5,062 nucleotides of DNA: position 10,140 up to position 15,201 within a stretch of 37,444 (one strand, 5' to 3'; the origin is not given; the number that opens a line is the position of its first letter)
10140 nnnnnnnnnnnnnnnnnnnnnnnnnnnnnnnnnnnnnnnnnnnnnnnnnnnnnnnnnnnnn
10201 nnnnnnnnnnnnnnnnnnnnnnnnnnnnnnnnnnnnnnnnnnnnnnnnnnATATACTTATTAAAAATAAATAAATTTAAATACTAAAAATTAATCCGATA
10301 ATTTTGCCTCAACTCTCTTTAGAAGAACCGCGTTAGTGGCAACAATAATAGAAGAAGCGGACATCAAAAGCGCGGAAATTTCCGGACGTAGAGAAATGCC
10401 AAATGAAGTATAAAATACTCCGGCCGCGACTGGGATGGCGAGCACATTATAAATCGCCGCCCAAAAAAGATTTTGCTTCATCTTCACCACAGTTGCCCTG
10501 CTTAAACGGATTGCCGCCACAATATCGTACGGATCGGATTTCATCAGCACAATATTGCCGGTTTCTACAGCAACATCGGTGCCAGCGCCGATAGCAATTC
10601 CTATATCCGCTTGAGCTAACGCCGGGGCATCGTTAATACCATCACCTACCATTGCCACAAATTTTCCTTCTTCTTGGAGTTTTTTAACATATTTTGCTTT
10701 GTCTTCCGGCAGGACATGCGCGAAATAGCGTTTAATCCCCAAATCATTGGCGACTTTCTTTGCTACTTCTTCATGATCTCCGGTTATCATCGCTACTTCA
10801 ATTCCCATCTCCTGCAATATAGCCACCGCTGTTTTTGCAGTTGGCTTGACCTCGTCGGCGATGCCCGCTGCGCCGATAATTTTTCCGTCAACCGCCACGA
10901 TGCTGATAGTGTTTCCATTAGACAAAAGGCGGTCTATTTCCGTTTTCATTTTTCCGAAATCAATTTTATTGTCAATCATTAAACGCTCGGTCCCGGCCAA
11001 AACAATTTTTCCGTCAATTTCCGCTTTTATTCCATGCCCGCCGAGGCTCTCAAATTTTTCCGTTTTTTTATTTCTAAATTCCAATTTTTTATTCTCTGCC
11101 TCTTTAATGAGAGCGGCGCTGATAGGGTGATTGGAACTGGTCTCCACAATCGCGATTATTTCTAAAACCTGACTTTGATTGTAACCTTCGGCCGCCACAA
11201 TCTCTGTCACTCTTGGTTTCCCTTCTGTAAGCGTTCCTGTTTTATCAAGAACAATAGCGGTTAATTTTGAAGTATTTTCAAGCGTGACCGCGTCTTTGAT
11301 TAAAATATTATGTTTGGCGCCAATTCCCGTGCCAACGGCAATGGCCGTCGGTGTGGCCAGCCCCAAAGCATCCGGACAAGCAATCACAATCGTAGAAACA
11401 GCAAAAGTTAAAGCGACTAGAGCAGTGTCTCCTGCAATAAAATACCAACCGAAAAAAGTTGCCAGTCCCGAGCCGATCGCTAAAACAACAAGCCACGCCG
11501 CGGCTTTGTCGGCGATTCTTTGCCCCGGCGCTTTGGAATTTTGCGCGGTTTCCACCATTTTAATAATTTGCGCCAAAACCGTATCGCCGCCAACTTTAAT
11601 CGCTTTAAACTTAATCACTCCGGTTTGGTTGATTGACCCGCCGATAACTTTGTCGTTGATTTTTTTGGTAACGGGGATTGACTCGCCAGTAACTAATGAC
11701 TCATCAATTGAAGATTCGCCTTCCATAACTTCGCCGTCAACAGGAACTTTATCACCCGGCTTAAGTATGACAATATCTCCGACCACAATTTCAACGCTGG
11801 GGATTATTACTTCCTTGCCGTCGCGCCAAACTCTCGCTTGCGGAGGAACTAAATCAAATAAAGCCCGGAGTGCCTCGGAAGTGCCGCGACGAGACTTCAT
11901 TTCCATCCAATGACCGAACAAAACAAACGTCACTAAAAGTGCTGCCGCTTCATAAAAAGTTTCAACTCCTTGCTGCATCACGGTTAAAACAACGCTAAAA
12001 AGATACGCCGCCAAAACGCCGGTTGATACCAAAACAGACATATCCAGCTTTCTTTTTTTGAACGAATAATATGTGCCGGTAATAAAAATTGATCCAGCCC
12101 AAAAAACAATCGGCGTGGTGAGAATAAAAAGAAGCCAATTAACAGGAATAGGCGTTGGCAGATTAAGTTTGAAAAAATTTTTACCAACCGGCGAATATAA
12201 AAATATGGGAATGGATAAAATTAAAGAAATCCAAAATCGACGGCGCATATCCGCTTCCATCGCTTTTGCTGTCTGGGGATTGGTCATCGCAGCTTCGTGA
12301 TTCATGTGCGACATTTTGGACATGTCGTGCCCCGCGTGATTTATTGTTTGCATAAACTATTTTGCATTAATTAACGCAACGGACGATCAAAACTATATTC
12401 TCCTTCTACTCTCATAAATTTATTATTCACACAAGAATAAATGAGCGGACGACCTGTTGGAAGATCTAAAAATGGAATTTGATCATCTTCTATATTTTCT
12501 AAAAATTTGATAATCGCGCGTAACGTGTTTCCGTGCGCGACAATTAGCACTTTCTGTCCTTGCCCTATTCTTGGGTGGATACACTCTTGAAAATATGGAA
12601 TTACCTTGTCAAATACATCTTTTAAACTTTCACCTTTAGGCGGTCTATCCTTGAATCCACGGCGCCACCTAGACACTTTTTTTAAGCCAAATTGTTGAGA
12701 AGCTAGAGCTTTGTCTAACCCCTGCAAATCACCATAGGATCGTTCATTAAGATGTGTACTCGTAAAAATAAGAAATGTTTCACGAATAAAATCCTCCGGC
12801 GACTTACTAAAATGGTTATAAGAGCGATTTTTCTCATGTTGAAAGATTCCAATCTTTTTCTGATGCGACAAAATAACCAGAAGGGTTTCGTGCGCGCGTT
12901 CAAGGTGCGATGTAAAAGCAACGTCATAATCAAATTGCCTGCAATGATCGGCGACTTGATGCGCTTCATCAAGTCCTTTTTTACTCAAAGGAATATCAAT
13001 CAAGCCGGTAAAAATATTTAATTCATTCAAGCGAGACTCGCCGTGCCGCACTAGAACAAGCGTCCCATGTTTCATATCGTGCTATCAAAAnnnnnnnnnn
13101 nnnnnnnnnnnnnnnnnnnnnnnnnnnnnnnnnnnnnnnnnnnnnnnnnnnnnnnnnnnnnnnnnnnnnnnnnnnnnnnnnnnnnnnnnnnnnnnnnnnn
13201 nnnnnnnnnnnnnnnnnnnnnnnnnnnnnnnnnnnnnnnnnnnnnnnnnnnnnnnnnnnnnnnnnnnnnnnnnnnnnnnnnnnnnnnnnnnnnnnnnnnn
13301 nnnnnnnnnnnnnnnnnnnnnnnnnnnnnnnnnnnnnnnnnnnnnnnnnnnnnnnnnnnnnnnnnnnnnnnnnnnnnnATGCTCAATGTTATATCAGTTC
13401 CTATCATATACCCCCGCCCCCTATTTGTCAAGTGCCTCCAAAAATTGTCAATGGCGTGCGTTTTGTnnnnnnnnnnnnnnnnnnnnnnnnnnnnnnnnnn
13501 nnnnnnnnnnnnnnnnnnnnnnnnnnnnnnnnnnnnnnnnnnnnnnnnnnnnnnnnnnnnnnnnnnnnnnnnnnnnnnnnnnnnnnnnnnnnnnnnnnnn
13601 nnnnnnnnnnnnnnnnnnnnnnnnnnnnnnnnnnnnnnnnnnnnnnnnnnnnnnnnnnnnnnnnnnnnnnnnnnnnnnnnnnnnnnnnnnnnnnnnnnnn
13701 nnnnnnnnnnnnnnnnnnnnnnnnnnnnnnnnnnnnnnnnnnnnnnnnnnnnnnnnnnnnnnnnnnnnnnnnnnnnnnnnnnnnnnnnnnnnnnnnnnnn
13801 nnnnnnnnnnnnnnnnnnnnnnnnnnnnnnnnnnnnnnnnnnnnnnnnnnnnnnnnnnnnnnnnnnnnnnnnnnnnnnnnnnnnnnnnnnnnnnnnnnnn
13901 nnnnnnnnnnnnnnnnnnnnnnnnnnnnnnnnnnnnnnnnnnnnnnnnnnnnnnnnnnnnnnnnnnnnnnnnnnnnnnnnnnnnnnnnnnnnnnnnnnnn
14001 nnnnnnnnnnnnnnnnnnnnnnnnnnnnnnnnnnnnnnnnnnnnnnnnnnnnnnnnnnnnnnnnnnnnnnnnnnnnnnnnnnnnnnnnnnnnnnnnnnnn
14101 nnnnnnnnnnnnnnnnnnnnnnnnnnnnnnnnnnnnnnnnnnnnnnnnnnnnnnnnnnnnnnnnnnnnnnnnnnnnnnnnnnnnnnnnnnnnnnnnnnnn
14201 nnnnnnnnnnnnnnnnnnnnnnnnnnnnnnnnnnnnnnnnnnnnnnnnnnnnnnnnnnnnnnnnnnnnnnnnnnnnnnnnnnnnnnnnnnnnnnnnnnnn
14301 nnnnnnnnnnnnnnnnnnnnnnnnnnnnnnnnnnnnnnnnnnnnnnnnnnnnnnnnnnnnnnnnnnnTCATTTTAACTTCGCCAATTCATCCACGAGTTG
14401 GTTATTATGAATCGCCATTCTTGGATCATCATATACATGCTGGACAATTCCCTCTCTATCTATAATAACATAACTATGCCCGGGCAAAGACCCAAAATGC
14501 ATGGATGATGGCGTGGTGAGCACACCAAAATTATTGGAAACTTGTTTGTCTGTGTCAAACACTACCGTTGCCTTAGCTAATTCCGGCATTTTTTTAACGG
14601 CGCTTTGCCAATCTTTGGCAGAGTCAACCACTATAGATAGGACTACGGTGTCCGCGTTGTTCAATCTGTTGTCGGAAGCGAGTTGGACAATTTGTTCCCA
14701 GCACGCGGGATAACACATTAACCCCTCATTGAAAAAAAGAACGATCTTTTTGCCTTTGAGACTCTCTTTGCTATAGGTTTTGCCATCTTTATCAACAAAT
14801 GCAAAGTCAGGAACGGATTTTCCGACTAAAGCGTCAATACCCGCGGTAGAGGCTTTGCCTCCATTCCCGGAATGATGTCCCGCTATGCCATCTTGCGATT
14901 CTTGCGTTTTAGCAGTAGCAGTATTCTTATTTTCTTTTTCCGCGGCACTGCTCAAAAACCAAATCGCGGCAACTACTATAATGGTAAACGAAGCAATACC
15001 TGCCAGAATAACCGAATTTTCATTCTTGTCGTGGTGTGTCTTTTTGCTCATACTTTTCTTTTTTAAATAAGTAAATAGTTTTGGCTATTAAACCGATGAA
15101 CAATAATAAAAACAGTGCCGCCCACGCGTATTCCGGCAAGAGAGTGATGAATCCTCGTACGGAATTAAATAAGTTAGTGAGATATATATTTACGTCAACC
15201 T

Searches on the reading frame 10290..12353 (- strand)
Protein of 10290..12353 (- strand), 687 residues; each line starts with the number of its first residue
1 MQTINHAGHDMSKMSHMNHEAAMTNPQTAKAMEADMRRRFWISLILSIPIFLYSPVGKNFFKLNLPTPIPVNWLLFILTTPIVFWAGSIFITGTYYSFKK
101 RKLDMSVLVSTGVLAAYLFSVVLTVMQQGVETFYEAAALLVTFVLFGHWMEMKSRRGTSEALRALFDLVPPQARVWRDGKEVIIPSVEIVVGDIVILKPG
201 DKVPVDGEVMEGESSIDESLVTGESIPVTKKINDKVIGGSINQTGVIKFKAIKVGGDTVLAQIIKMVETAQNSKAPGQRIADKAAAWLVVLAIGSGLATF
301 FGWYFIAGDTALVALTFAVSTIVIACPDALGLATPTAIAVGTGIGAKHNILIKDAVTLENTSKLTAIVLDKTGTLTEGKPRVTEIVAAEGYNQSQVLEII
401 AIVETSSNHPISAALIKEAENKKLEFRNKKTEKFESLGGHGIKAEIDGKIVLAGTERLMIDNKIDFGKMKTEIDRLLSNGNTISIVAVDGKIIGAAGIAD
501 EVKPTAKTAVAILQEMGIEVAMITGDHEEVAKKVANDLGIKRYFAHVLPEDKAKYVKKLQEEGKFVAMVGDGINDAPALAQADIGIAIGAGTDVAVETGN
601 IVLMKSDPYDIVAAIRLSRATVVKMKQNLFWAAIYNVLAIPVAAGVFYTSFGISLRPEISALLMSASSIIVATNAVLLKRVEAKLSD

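Call 72: search_protein_families(library=pfam, proteins=[window:10290-12353:-], max_evalue=0.0001)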
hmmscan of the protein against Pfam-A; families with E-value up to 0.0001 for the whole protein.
window:10290-12353:- (687 aa): 2 families
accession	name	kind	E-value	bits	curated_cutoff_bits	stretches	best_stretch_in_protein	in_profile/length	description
PF00122.25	E1-E2_ATPase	-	1.3e-55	188.2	28.1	1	168-348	2-181/181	E1-E2 ATPase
PF00702.32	Hydrolase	-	7.2e-36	124.8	26.4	1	365-583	2-191/191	haloacid dehalogenase-like hydrolase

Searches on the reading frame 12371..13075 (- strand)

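Call 72: search_protein_families(library=pfam, proteins=[window:12371-13075:-], max_evalue=0.0001)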
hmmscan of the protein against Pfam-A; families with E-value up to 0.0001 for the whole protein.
window:12371-13075:- (234 aa): 1 family
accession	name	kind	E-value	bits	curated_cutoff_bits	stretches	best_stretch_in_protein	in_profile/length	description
PF00300.27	His_Phos_1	-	9.7e-32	110.6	21.7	2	6-73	1-68/194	Histidine phosphatase superfamily (branch 1)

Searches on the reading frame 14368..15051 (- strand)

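Call 72: search_protein_families(library=pfam, proteins=[window:14368-15051:-], max_evalue=0.0001)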
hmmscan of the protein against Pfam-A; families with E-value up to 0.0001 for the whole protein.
window:14368-15051:- (227 aa): 2 families
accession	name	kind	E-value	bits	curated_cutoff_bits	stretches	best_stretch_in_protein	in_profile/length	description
PF00578.27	AhpC-TSA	-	7.3e-17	61.9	26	1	76-205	1-123/124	AhpC/TSA family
PF08534.16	Redoxin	-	1.4e-16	61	26.6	1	76-210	2-135/148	Redoxin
